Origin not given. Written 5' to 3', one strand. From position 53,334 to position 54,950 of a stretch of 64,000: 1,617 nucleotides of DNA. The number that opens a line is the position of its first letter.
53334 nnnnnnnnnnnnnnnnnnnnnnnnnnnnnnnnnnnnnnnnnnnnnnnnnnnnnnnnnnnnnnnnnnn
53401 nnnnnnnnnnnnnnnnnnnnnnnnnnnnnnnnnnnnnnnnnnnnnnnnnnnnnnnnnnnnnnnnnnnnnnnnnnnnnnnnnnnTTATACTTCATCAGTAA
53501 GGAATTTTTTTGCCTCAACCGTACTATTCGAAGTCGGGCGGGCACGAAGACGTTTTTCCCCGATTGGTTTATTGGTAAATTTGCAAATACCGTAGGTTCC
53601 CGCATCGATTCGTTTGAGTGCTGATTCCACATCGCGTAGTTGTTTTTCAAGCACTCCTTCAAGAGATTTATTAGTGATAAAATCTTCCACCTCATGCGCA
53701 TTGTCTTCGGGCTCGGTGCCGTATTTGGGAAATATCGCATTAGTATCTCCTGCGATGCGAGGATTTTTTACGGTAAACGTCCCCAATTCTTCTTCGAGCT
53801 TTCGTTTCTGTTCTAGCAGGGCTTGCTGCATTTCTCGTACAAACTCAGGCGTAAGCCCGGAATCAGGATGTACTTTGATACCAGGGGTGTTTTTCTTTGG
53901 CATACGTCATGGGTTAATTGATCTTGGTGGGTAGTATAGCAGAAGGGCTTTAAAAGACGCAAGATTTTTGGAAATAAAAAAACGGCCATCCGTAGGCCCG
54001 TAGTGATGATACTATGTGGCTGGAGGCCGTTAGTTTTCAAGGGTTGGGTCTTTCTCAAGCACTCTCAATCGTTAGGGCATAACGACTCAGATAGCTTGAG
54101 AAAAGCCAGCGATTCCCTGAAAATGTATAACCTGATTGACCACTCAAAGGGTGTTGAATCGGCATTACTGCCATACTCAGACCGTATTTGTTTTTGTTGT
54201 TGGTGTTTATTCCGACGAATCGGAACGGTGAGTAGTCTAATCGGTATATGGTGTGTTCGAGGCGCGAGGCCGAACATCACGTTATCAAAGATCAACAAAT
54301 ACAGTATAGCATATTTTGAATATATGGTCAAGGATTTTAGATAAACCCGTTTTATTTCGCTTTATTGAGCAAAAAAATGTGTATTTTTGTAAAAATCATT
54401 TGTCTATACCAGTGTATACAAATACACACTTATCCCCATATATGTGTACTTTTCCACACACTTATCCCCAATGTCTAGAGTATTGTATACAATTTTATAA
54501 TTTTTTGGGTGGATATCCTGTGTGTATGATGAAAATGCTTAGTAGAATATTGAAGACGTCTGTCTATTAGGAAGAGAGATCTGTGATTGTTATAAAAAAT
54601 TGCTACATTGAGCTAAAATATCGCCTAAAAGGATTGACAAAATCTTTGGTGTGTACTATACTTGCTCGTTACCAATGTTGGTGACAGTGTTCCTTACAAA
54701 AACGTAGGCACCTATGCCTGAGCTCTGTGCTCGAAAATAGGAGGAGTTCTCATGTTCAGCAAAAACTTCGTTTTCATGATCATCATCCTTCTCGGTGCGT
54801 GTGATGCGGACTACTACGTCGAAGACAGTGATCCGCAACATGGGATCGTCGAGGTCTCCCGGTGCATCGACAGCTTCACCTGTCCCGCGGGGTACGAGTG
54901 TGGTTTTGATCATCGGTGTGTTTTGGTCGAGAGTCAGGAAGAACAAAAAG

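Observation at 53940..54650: ORF-poor 700-nt region with a nested three-helix hairpin and a second DnaA-box-like cluster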

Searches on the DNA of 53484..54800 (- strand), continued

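Call 70: search_with_rna_model(model_id=R1, sources=[L041, L042, L043, L044, L045, L046, L047, L048, L049, L050, L051, L052, L053, L054, L055, L056, L057, L058, L059, L060, L061, L062, L063, L065, L066, L067, L068, L069, L070, L071, L072, L073, L074, L075, L076, L077, L078, L079, L080, L081, L083, L084, L085, L086, L087, L088, L091, L092, L093, L094, L095, L096, L097, L098, L100, L102, L103, L105, L106, L107, L108, L109, L110, L111, L112, L113, L114, L115, L116, L117, L118, L119, L120, L121, L122, L123, L124, L125, L126, L127, L128, L129], max_evalue=0.01)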
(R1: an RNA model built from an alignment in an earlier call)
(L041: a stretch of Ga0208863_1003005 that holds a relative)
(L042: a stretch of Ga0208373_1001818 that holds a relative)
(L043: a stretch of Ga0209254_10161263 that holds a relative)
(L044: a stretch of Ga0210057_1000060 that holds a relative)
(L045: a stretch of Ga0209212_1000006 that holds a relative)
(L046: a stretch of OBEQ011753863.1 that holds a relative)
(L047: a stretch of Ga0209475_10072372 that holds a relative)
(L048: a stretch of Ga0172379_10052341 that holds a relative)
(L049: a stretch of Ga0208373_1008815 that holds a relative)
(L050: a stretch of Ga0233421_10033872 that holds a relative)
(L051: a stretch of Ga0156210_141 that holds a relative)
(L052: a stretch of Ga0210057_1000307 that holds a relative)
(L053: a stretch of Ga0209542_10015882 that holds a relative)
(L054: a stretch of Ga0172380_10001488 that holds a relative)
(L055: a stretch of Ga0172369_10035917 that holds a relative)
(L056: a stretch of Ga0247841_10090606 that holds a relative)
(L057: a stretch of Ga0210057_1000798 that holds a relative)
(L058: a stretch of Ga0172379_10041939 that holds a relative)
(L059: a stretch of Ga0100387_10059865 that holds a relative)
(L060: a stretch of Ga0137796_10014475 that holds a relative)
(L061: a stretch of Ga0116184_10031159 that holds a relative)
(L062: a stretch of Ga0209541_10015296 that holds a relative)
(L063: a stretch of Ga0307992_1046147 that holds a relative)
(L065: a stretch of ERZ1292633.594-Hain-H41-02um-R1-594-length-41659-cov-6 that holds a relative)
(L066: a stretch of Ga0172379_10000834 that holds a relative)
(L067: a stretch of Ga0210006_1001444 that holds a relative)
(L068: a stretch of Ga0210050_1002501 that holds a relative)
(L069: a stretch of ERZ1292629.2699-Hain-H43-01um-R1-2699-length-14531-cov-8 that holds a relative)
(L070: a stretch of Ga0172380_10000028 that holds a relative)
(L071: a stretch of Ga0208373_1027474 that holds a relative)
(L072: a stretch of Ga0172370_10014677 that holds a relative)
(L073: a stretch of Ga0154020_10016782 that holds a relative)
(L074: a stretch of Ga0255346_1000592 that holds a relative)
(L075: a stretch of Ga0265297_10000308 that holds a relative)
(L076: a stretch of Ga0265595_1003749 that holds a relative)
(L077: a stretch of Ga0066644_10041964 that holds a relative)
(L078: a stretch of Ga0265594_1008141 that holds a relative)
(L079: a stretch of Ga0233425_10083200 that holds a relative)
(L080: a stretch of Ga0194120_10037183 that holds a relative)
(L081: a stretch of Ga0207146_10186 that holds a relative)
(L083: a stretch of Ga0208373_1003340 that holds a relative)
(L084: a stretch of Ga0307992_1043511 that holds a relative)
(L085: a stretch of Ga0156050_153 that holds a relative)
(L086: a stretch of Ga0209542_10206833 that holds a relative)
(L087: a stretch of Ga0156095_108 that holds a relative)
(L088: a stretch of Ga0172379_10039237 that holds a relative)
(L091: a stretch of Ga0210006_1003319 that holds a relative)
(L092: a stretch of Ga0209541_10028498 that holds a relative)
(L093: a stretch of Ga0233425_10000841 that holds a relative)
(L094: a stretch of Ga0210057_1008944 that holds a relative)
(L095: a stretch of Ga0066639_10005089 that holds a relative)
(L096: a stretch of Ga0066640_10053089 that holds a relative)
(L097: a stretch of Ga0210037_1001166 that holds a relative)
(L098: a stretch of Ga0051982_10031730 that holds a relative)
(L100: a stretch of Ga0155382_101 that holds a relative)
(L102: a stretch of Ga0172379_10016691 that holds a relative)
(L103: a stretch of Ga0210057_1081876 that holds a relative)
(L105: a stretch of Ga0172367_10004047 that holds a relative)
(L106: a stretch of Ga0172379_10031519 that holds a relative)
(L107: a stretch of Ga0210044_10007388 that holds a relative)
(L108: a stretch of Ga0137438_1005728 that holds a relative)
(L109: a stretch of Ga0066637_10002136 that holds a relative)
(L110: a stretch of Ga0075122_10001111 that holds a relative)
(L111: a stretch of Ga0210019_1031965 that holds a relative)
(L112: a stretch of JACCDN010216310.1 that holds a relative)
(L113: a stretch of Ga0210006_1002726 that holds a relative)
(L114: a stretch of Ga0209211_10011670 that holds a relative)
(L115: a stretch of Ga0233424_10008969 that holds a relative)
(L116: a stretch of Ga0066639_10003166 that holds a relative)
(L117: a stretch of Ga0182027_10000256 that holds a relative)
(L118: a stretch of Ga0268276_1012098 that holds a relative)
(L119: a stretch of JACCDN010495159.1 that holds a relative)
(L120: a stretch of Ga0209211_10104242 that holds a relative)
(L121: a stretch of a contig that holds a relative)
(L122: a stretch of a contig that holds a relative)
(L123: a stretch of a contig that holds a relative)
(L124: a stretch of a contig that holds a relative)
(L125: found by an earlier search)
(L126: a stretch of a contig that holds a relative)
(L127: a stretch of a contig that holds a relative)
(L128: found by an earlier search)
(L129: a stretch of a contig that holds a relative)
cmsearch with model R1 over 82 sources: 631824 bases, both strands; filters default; matches with E-value up to 0.01: 49.
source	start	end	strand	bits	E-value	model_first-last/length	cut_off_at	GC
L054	5953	6099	-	98.7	6.8e-23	1-153/153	no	0.37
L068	10593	10739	+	96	3.3e-22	1-153/153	no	0.38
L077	1135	1281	+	96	3.3e-22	1-153/153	no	0.38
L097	5890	6036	-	96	3.3e-22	1-153/153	no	0.38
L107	11730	11876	+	96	3.3e-22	1-153/153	no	0.38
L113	3224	3370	+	96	3.3e-22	1-153/153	no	0.38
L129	21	167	-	96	3.3e-22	1-153/153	no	0.38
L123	4929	5075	-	88.5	3.3e-20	1-153/153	no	0.4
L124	2998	3144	-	88.5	3.3e-20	1-153/153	no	0.4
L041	2638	2788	-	87.6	5.7e-20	1-153/153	no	0.39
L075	1516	1676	+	83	8.8e-19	1-153/153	no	0.4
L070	604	750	+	80.4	4.4e-18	1-153/153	no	0.41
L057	1197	1346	+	49.6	5.5e-10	1-153/153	no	0.37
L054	6002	6144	+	44.7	1.1e-08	1-153/153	no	0.36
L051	7130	7275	+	43.8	1.8e-08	1-153/153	no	0.45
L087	8435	8580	+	43.8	1.8e-08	1-153/153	no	0.45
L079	37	178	-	43.3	2.4e-08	1-153/153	no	0.45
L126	3201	3345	-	42.8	3.3e-08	1-153/153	no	0.41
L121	2795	2936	+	40.4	1.4e-07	1-153/153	no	0.45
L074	8444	8580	+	38.6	4.1e-07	1-153/153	no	0.49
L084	1295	1435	-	37.9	6.2e-07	1-153/153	no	0.4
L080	533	675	-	37.6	7.6e-07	1-153/153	no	0.5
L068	10549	10690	-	36.9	1.2e-06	1-153/153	no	0.39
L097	5939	6080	+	36.9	1.2e-06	1-153/153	no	0.39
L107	11686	11827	-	36.9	1.2e-06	1-153/153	no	0.39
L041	2688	2832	+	36.5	1.5e-06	1-153/153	no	0.4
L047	995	1132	-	36.3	1.6e-06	1-153/153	no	0.46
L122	3683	3822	-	34.9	3.9e-06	1-153/153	no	0.45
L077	1091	1232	-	34.6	4.6e-06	1-153/153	no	0.39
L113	3180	3321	-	34.6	4.6e-06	1-153/153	no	0.39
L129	70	211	+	34.6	4.6e-06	1-153/153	no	0.39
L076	7108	7247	-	33.9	7e-06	1-153/153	no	0.41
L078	1873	2012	+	33.9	7e-06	1-153/153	no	0.41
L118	1868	2007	-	33.9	7e-06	1-153/153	no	0.41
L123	4975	5119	+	32.1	2.1e-05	1-153/153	no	0.39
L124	3044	3188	+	32.1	2.1e-05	1-153/153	no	0.39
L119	9579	9720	+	31.5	3.1e-05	1-153/153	no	0.41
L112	8246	8383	+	31.1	3.9e-05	1-153/153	no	0.42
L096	617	757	-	27.7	0.00031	1-153/153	no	0.56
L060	538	649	+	27.5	0.00034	1-153/153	no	0.42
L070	558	700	-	26.5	0.00062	1-153/153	no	0.41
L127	8750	8827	-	26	0.00087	1-153/153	no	0.44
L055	2496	2569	-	25.5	0.0012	1-153/153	no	0.41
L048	2957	3041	+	25.3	0.0013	1-153/153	no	0.44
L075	1531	1596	-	25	0.0015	21-89/153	no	0.42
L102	4545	4684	-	24.8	0.0017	1-153/153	no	0.46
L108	2450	2572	-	24.8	0.0018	1-153/153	no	0.41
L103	1169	1262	-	23.4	0.0041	1-153/153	no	0.53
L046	1935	2027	-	23.3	0.0044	1-153/153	no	0.33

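Call 77: search_with_rna_model(model_id=R1, sources=[window, L002, L005, L007, L008, L009, L012, L013, L014, L015, L019, L020, L022, L023, L054, L068, L123, L041, L070], max_evalue=1e-12, make_alignment=true)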
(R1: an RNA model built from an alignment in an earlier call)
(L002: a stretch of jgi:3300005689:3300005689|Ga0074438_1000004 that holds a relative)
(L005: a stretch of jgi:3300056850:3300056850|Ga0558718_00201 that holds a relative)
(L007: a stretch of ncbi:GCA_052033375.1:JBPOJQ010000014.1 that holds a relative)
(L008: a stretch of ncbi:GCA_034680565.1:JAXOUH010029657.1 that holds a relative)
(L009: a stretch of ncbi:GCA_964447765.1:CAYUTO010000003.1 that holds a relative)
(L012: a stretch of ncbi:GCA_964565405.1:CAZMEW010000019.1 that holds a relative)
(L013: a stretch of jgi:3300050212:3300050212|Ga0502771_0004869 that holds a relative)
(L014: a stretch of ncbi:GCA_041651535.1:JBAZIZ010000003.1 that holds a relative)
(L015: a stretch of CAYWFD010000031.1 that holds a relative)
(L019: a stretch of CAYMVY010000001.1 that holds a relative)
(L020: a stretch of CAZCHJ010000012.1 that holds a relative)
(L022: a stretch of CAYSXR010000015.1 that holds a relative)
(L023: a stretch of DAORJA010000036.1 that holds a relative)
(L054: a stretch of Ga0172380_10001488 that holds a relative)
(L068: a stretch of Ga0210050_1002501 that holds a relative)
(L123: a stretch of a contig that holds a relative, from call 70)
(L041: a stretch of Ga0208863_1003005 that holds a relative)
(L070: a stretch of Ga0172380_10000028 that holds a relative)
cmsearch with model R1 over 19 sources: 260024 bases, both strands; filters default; matches with E-value up to 1e-12: 19.
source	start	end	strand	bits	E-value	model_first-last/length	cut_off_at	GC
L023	6943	7096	+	162.8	3.9e-40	1-153/153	no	0.43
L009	4744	4898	+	160.9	1.2e-39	1-153/153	no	0.42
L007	119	273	+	158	7.3e-39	1-153/153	no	0.43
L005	4757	4912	+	155.8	2.7e-38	1-153/153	no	0.43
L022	7459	7611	+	155.7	2.8e-38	1-153/153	no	0.41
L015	3687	3839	+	145.2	1.7e-35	1-153/153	no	0.46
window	53977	54128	-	144.6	2.4e-35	1-153/153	no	0.47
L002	4769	4921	+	144.3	2.8e-35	1-153/153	no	0.46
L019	9741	9892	+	133.7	1.7e-32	1-153/153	no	0.45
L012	4753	4899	+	127.6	7e-31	1-153/153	no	0.41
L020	7042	7191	+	121.1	3.5e-29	1-153/153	no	0.43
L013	4460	4611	+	117.2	3.8e-28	1-153/153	no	0.43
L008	4739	4887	+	115.9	8.3e-28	1-153/153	no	0.42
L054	5953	6099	-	98.7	2.8e-23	1-153/153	no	0.37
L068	10593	10739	+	96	1.4e-22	1-153/153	no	0.38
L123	4929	5075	-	88.5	1.4e-20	1-153/153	no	0.4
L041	2638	2788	-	87.6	2.3e-20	1-153/153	no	0.39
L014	4756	4916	+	83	3.6e-19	1-153/153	no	0.4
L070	604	750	+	80.4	1.8e-18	1-153/153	no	0.41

Alignment A6: 19 matches aligned to the model, 172 columns, each read 5' to 3' on its own strand. Consensus structure (alignment columns), stored with it:
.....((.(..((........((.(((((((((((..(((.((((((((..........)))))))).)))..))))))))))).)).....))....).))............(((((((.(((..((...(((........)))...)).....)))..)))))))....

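Call 78: search_with_rna_model(model_id=R2, sources=[window, L002, L005, L007, L008, L009, L012, L013, L014, L015, L019, L020, L022, L023, L054, L068, L123, L041, L070, L057, L051, L126, L121, L074, L034, L028], max_evalue=0.001, make_alignment=true)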
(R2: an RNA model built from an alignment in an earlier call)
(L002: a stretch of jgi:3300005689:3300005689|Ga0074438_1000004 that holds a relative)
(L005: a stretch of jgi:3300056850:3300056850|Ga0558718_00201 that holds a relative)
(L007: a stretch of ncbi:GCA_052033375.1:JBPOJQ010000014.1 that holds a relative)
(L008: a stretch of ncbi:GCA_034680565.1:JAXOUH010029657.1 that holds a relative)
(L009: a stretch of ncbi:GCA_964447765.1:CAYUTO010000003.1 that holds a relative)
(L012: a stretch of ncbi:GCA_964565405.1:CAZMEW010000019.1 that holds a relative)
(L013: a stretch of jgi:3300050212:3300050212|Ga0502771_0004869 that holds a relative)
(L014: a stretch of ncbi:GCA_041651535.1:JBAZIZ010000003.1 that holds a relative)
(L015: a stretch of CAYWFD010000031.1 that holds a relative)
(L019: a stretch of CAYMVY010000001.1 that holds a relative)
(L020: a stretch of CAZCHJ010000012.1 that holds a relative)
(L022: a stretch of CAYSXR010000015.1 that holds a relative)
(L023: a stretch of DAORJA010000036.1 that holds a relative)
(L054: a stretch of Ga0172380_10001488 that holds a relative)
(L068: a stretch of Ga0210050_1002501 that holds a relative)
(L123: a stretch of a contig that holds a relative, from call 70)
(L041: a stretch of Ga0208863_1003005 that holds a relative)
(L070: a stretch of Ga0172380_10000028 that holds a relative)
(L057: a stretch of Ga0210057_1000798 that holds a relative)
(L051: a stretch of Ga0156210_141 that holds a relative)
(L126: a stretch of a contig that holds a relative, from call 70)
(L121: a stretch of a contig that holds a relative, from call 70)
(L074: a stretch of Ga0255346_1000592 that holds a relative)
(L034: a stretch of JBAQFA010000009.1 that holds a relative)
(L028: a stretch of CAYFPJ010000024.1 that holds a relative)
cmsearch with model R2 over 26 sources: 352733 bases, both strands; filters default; matches with E-value up to 0.001: 14.
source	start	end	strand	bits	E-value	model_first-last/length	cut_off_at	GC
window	54129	54248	-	136.4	1e-27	1-120/120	no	0.43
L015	3567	3686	+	132.1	9.6e-27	1-120/120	no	0.45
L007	1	118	+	129.7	3.4e-26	1-120/120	no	0.43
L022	7341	7458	+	129.7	3.4e-26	1-120/120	no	0.43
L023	6825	6942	+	129.7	3.4e-26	1-120/120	no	0.43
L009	4626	4743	+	128.3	6.9e-26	1-120/120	no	0.44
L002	4648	4768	+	125.3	3.2e-25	1-120/120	no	0.45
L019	9622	9740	+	115.2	5.9e-23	1-120/120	no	0.5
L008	4621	4740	+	110.5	7e-22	1-120/120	no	0.41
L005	4624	4756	+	106.8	4.6e-21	1-120/120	no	0.47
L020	6919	7042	+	85.8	2.4e-16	1-120/120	no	0.41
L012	4623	4752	+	79.2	7.2e-15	1-120/120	no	0.42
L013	4332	4460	+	60.8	9.9e-11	1-120/120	no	0.5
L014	4615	4755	+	40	4.7e-06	1-120/120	no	0.28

Alignment A7: 14 matches aligned to the model, 155 columns, each read 5' to 3' on its own strand. Consensus structure (alignment columns), stored with it:
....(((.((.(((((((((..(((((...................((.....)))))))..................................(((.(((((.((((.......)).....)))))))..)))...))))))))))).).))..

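Call 87: search_rna_families(source=L130, start=2530, end=2965, threshold=evalue, max_evalue=10)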
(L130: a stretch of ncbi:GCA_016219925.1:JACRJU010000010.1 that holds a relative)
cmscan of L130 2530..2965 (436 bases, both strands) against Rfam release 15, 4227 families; matches with E-value up to 10: 1.
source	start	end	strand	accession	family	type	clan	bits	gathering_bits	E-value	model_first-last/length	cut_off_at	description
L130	2710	2778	+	RF00373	RNaseP_arch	Gene; ribozyme;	CL00002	7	84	8.9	106-175/288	no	Archaeal RNase P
